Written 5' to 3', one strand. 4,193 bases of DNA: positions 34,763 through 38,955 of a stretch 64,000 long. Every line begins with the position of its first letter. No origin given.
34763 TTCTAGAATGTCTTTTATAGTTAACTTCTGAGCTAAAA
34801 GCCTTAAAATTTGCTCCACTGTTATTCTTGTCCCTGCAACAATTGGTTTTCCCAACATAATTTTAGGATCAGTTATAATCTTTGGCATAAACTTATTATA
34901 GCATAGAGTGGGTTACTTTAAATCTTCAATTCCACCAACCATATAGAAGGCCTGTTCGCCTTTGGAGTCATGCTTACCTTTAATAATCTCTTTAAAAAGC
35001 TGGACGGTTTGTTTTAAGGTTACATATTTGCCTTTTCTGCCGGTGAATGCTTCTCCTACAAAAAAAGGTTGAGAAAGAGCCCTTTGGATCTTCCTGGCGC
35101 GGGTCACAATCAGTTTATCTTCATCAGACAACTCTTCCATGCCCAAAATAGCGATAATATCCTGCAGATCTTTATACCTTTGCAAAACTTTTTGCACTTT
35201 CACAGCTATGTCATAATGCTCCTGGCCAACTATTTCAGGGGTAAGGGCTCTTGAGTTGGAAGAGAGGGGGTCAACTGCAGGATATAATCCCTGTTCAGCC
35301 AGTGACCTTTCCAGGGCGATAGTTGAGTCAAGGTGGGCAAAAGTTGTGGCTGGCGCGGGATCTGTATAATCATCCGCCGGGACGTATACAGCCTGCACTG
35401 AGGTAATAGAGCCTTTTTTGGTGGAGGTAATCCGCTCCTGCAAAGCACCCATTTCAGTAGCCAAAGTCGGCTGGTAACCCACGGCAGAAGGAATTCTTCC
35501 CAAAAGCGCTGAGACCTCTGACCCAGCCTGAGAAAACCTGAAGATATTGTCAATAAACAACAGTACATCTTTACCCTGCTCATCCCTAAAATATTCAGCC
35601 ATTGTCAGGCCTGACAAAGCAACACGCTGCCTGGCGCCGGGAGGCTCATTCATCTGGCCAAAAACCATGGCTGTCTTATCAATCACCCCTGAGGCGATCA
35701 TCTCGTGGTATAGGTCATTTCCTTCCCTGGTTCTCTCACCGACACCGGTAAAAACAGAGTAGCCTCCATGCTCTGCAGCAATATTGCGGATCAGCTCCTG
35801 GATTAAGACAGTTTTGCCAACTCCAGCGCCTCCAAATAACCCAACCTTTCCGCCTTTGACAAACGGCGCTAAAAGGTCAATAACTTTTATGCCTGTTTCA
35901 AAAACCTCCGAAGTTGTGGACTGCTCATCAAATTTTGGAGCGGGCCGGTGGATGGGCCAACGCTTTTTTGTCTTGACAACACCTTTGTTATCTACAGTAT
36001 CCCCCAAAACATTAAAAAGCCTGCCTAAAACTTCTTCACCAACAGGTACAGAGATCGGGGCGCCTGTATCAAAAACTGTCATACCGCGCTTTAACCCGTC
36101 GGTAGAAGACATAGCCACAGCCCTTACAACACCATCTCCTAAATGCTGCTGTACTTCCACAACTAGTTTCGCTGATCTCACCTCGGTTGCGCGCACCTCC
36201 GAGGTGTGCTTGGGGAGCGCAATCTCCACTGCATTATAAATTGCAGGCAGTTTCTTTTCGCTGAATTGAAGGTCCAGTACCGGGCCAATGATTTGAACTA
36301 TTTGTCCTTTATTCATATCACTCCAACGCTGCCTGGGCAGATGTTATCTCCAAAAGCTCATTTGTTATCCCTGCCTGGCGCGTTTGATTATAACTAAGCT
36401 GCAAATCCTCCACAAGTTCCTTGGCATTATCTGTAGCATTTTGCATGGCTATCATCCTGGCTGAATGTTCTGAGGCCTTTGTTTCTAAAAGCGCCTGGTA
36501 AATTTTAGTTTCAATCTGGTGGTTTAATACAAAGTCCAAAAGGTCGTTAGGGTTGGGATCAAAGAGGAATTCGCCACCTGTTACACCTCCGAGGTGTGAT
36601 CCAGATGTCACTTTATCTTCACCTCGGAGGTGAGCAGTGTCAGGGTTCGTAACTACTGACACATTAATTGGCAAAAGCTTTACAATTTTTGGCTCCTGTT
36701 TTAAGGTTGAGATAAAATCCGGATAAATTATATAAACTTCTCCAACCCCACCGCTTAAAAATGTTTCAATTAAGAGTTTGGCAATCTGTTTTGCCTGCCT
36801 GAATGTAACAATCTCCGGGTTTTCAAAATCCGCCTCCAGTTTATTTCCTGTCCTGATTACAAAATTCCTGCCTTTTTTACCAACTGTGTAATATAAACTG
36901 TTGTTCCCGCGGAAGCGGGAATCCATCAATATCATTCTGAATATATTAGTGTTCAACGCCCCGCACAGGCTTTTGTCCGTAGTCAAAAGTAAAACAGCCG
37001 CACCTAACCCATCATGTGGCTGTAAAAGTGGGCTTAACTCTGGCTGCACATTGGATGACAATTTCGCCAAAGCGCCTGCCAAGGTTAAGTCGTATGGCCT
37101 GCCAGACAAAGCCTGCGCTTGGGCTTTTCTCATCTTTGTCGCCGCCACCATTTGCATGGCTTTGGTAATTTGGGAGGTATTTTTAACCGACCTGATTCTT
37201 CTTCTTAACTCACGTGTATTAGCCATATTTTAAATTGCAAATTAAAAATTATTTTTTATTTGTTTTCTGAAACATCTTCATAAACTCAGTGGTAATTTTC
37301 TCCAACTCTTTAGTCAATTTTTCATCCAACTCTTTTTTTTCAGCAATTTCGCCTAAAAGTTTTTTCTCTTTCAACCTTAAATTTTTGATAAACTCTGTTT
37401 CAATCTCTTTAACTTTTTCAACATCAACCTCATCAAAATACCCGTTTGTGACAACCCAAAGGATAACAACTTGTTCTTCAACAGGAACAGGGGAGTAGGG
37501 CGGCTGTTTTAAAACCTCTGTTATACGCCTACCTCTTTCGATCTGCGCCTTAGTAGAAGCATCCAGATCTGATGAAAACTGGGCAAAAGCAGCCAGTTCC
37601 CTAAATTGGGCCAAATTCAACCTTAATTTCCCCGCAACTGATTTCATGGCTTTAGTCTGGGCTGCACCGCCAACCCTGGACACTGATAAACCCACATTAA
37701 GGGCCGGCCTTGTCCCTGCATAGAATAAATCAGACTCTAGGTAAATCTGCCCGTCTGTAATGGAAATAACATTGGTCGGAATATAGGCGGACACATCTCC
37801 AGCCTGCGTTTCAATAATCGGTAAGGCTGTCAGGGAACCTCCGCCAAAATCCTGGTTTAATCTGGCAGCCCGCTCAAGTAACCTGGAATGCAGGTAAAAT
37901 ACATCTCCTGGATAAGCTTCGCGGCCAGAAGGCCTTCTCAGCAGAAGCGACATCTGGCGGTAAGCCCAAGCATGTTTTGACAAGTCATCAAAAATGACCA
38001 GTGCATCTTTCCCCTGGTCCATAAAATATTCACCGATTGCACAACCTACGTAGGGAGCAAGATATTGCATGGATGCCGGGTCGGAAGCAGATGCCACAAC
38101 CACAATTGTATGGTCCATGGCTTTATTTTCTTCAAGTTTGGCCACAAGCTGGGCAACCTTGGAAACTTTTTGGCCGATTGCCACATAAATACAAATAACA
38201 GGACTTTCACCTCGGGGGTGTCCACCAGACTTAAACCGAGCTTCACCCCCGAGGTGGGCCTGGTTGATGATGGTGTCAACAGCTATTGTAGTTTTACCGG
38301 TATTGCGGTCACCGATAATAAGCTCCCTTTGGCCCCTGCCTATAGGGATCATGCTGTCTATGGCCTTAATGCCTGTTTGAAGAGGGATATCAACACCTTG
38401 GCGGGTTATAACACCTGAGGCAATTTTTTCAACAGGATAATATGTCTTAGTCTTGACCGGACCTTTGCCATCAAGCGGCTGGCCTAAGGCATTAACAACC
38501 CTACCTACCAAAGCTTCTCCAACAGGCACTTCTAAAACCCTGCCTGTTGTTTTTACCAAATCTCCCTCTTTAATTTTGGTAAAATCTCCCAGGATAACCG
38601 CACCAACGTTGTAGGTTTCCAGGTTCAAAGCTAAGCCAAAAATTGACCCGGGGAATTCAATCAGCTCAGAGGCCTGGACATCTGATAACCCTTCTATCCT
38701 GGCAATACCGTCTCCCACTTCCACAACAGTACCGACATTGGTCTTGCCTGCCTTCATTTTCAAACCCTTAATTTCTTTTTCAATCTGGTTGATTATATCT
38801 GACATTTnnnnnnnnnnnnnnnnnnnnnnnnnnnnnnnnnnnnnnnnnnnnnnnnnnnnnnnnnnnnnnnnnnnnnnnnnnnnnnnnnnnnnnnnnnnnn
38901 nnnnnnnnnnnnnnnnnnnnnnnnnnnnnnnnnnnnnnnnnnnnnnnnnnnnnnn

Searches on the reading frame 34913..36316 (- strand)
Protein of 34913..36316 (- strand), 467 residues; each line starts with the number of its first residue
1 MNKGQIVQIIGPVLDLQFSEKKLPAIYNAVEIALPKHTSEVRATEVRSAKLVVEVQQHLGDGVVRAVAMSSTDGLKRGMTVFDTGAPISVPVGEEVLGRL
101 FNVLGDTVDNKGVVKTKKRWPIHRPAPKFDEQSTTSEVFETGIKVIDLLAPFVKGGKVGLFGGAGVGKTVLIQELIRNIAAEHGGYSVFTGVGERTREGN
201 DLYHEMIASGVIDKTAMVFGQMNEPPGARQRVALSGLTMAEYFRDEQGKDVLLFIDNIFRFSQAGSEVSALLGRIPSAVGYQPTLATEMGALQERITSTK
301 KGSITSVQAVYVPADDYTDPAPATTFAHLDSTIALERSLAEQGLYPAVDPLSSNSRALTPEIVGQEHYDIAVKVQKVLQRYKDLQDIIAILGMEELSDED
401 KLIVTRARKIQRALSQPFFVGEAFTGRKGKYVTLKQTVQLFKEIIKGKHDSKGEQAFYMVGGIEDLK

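Call 40: search_protein_families(library=pfam, proteins=[window:34913-36316:-], max_evalue=0.001)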
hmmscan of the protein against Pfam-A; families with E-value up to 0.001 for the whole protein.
window:34913-36316:- (467 aa): 3 families
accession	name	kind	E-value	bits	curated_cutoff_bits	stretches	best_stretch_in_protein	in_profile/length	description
PF00006.31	ATP-synt_ab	-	3.5e-75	252.7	29.5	1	142-355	1-213/213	ATP synthase alpha/beta family, nucleotide-binding domain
PF02874.29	ATP-synt_ab_N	-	1.5e-18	67.5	20.9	1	6-85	1-69/69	ATP synthase alpha/beta family, beta-barrel domain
PF22919.1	ATP-synt_VA_C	-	2e-15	57.1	24.7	1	359-444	4-92/101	C-terminal domain of V and A type ATP synthase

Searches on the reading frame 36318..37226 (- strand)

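Call 40: search_protein_families(library=pfam, proteins=[window:36318-37226:-], max_evalue=0.001)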
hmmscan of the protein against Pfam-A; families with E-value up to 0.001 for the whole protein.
window:36318-37226:- (302 aa): 1 family
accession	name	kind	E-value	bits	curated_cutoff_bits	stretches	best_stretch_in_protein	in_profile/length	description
PF00231.24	ATP-synt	-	3.4e-85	286.7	39.9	1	3-301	1-285/285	ATP synthase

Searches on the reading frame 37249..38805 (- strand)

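Call 40: search_protein_families(library=pfam, proteins=[window:37249-38805:-], max_evalue=0.001)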
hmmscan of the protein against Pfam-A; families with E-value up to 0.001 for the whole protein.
window:37249-38805:- (518 aa): 3 families
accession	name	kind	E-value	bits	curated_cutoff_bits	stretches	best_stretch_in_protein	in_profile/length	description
PF00006.31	ATP-synt_ab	-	6.9e-81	271.4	29.5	1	145-376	1-213/213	ATP synthase alpha/beta family, nucleotide-binding domain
PF00306.32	ATP-synt_ab_C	-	8.3e-49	165.6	27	1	383-508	1-126/126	ATP synthase alpha/beta chain, C terminal domain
PF02874.29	ATP-synt_ab_N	-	7.2e-12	46.1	20.9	1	24-88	5-69/69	ATP synthase alpha/beta family, beta-barrel domain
